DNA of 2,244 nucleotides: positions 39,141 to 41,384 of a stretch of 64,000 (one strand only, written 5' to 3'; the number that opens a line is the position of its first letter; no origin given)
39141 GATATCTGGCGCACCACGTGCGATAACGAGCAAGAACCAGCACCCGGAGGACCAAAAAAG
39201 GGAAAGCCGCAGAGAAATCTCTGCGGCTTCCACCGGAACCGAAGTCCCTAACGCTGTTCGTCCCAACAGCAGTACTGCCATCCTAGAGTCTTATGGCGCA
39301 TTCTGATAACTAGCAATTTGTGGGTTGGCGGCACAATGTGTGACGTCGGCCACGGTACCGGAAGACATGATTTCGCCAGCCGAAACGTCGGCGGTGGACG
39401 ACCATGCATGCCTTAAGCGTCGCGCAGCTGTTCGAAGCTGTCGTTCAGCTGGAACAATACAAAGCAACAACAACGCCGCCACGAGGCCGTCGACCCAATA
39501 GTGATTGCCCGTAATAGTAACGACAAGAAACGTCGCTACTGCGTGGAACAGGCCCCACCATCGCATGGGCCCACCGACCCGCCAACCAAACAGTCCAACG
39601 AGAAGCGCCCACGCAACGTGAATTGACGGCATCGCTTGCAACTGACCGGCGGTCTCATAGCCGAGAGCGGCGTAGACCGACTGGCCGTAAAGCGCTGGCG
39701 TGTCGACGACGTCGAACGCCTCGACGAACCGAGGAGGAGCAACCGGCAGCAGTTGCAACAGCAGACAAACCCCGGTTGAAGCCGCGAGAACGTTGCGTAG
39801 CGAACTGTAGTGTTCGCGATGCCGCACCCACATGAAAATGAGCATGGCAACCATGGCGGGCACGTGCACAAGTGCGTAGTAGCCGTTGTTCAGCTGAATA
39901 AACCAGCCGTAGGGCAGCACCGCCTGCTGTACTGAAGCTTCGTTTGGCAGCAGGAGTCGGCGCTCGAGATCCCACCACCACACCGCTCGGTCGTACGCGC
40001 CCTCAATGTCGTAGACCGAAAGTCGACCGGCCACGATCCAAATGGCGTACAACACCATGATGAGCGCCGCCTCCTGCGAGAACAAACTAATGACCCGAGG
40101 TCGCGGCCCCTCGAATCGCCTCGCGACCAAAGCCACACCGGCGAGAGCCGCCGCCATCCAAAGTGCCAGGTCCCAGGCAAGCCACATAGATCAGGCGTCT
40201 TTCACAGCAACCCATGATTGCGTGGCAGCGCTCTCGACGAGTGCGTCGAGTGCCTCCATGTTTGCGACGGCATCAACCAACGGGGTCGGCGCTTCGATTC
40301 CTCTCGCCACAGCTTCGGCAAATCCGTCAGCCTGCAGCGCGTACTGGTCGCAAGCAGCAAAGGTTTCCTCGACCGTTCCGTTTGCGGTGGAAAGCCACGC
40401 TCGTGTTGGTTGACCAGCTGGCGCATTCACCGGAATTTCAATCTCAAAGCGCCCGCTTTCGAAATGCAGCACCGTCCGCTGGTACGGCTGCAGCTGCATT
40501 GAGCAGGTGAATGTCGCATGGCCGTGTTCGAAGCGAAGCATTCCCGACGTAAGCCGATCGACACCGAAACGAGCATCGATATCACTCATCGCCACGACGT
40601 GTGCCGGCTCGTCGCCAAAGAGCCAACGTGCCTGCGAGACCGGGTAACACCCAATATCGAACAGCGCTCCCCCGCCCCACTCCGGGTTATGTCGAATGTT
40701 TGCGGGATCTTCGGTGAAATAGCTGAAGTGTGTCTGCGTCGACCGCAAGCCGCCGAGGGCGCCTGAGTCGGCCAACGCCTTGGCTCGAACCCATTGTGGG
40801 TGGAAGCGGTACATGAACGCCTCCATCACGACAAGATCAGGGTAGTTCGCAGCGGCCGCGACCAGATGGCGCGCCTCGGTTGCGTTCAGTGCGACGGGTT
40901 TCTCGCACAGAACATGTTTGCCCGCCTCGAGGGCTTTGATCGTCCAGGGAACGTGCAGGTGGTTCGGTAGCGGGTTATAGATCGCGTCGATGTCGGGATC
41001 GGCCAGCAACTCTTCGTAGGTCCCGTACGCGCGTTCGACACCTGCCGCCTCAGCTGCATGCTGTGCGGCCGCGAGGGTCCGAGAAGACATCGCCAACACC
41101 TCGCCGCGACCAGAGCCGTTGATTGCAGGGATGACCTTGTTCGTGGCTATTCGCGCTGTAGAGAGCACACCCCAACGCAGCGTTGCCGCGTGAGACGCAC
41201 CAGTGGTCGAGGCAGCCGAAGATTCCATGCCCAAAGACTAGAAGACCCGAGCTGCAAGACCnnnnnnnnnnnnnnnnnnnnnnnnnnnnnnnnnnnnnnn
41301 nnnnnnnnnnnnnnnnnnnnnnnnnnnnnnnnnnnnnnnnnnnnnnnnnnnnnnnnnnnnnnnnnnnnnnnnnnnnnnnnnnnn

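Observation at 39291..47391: PilZ-coupled BcsA-like glycan synthase clustered with two GH26 hydrolases instead of a GH8/GH6 cellulase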

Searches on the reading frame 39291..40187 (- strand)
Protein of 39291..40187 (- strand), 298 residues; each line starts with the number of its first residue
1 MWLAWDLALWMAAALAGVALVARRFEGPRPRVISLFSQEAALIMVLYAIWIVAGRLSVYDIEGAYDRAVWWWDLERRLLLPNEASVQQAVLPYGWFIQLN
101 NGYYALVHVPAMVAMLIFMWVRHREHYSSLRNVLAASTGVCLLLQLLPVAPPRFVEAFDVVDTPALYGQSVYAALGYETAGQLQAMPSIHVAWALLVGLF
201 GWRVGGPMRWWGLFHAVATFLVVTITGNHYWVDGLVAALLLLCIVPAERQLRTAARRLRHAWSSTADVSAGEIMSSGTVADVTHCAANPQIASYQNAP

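Call 3: search_protein_families(library=pfam, proteins=[window:39291-40187:-], max_evalue=0.01)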
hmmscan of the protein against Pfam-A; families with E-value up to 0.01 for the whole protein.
window:39291-40187:- (298 aa): 1 family
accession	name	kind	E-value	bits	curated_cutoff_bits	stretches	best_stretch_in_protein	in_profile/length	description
PF14378.12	PAP2_3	-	3.4e-35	122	27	1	72-245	4-188/190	PAP2 superfamily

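Call 7: search_protein_families(library=ncbifam, proteins=[window:39291-40187:-], max_evalue=0.01)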
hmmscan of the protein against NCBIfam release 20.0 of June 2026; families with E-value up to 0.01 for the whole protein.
window:39291-40187:- (298 aa): 0 families

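Call 65: search_solved_structures(query=window:39291-40187:-, max_evalue=1)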
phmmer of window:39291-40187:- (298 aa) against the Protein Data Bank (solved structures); distinct sequences matched with E-value up to 1: 0.

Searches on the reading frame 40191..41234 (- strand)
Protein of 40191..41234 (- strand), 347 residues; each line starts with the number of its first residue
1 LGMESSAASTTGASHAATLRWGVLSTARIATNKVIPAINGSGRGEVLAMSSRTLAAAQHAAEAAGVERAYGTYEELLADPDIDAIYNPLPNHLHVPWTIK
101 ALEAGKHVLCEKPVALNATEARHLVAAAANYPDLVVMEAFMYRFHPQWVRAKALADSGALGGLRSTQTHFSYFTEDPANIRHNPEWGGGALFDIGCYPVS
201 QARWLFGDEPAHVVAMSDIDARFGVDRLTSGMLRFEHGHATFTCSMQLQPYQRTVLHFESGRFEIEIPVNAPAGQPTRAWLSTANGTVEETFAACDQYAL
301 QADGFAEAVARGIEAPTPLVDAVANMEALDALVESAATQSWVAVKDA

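Call 3: search_protein_families(library=pfam, proteins=[window:40191-41234:-], max_evalue=0.01)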
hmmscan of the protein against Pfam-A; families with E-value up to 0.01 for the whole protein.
window:40191-41234:- (347 aa): 3 families
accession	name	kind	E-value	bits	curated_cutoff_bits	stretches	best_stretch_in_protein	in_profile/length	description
PF22725.1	GFO_IDH_MocA_C3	-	1.8e-24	86.5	27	1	149-263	2-123/124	GFO/IDH/MocA C-terminal domain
PF01408.29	GFO_IDH_MocA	-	2.4e-22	80.3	24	1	20-135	2-116/120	Oxidoreductase family, NAD-binding Rossmann fold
PF02894.22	GFO_IDH_MocA_C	-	9.1e-14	52.2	22.9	1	154-344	3-218/218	Oxidoreductase family, C-terminal alpha/beta domain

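Call 7: search_protein_families(library=ncbifam, proteins=[window:40191-41234:-], max_evalue=0.01)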
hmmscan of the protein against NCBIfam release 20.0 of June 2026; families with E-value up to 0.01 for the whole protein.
window:40191-41234:- (347 aa): 9 families
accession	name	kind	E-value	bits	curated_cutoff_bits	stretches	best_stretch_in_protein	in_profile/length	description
NF041392.1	XylDh_Gfo6_Halo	equivalog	2.4e-32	112.1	350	1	16-343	14-349/350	D-xylose 1-dehydrogenase Gfo6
TIGR04380.1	myo_inos_iolG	equivalog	3e-28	98.7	355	1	42-342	25-329/330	inositol 2-dehydrogenase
NF052479.1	LevoglcsnDh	equivalog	2.7e-25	88.8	650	1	54-215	46-210/386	levoglucosan dehydrogenase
NF008607.0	PRK11579.1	subfamily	5.8e-20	71.6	330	1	35-219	21-202/346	oxidoreductase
NF040723.1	UDP-GlcNAcDh_Arch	equivalog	2.3e-15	56.9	450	1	55-253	36-223/302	UDP-N-acetylglucosamine 3-dehydrogenase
NF052679.1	InsChiInosDhIolG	equivalog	8.1e-14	51.4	540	1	18-161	2-146/343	bifunctional inositol 2-dehydrogenase/D-chiro-inositol 1-dehydrogenase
NF007574.0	PRK10206.1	equivalog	7.8e-12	44.9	352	1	73-214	57-194/345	oxidoreductase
NF058561.1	BT_2158_fam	equivalog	7.9e-07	28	750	1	70-132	83-147/487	glycoside 3-dehydrogenase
NF058563.1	BT_2159_fam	equivalog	0.0012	17.9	650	1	66-207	47-184/350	disaccharide 3-dehydrogenase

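Call 66: search_solved_structures(query=window:40191-41234:-, max_evalue=0.00001)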
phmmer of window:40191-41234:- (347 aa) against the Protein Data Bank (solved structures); distinct sequences matched with E-value up to 0.00001: 78 (the best 60 are shown).
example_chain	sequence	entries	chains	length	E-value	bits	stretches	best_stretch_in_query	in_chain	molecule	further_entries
4had_A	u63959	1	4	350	2.4e-67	230.9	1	16-344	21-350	Probable oxidoreductase protein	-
3rbv_A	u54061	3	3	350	1.6e-35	126.2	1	14-330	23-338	Sugar 3-ketoreductase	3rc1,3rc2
3rc7_A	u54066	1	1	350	5.6e-35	124.4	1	14-330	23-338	Sugar 3-ketoreductase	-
3rcb_A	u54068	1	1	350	6.2e-35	124.3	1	14-330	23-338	Sugar 3-ketoreductase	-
3rc9_A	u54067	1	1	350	1.3e-34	123.2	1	14-330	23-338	Sugar 3-ketoreductase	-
5a02_A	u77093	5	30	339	3.4e-32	115.3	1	19-336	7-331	ALDOSE-ALDOSE OXIDOREDUCTASE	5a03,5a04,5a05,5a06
2o48_X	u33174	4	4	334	2.7e-30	109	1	18-251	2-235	Dimeric dihydrodiol dehydrogenase | Trans-1,2-dihydrobenzene-1,2-diol dehydrogenase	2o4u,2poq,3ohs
2glx_A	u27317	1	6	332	1.3e-28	103.5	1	20-239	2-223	1,5-anhydro-D-fructose reductase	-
1ydw_A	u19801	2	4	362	4.7e-28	101.7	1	18-245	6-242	AX110P-like protein | Probable oxidoreductase At4g09670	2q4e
3e9m_A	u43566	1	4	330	6.1e-27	98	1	19-217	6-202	Oxidoreductase, Gfo/Idh/MocA family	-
1ofg_A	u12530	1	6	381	1.2e-26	97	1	21-338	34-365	GLUCOSE-FRUCTOSE OXIDOREDUCTASE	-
1ryd_A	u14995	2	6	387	1.3e-26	96.9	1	21-338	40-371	glucose-fructose oxidoreductase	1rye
1h6a_A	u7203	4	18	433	1.9e-26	96.4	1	21-338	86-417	PRECURSOR FORM OF GLUCOSE-FRUCTOSE OXIDOREDUCTASE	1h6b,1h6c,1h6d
1evj_A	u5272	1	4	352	3.5e-26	95.5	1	22-338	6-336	GLUCOSE-FRUCTOSE OXIDOREDUCTASE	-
4koa_A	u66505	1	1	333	1.3e-25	93.6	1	19-239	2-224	1,5-anhydro-D-fructose reductase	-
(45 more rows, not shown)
